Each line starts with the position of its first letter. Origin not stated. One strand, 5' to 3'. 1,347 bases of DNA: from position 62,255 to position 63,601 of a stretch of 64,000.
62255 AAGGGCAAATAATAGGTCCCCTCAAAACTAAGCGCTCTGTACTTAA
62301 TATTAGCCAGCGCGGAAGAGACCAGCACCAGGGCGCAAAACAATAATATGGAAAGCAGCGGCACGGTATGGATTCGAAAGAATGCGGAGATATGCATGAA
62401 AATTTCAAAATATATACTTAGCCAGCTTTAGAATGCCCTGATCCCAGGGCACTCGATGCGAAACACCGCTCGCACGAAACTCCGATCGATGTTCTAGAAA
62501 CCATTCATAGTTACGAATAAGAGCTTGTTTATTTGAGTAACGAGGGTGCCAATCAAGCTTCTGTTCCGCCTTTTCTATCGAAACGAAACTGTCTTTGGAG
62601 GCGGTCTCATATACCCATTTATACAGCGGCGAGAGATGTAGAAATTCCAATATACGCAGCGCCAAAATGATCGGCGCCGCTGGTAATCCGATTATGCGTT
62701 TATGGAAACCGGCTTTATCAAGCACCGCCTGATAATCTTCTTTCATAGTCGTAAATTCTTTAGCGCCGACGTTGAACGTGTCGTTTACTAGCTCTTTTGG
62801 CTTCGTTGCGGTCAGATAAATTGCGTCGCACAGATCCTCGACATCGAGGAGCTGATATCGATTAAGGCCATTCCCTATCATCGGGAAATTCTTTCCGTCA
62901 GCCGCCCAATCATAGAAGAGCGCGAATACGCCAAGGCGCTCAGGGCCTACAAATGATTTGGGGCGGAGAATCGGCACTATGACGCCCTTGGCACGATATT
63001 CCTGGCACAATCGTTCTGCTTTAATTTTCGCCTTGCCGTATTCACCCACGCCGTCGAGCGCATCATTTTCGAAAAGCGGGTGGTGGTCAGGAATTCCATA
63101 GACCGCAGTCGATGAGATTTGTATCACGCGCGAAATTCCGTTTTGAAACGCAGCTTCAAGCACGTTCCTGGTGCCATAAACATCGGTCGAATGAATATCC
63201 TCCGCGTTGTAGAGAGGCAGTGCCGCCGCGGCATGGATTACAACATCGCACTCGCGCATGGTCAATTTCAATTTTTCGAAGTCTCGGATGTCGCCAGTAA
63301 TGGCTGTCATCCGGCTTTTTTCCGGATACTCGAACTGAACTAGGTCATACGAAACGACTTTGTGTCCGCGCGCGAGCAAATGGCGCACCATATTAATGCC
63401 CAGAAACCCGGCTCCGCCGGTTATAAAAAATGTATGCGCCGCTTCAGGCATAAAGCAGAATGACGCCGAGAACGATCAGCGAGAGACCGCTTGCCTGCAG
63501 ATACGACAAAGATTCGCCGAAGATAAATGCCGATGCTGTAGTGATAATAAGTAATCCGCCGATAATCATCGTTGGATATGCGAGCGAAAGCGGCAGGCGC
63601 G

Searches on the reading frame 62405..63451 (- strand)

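Call 68: search_protein_families(library=pfam, proteins=[window:62405-63451:-], max_evalue=0.00001)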
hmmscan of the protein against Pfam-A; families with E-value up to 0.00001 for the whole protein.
window:62405-63451:- (348 aa): 7 families
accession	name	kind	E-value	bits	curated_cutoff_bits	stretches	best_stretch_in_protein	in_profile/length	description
PF01370.27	Epimerase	-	7.9e-39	133.9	20.9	1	9-229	2-240/240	NAD dependent epimerase/dehydratase family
PF16363.11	GDP_Man_Dehyd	-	5.7e-24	85.6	27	1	9-309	1-327/332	GDP-mannose 4,6 dehydratase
PF01073.25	3Beta_HSD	-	5.3e-19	68.7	22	1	10-120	2-122/280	3-beta hydroxysteroid dehydrogenase/isomerase family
PF13460.12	NAD_binding_10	-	1.8e-15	57.8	27.2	1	12-167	1-146/184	NAD(P)H-binding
PF04321.23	RmlD_sub_bind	-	2.8e-12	46.7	27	1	9-159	4-146/287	RmlD substrate binding domain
PF07993.18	NAD_binding_4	-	4.6e-12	46.1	20.1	1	43-171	58-211/258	Male sterility protein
PF02719.21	Polysacc_synt_2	-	5.3e-11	42.7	20.2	1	9-114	2-128/293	Polysaccharide biosynthesis protein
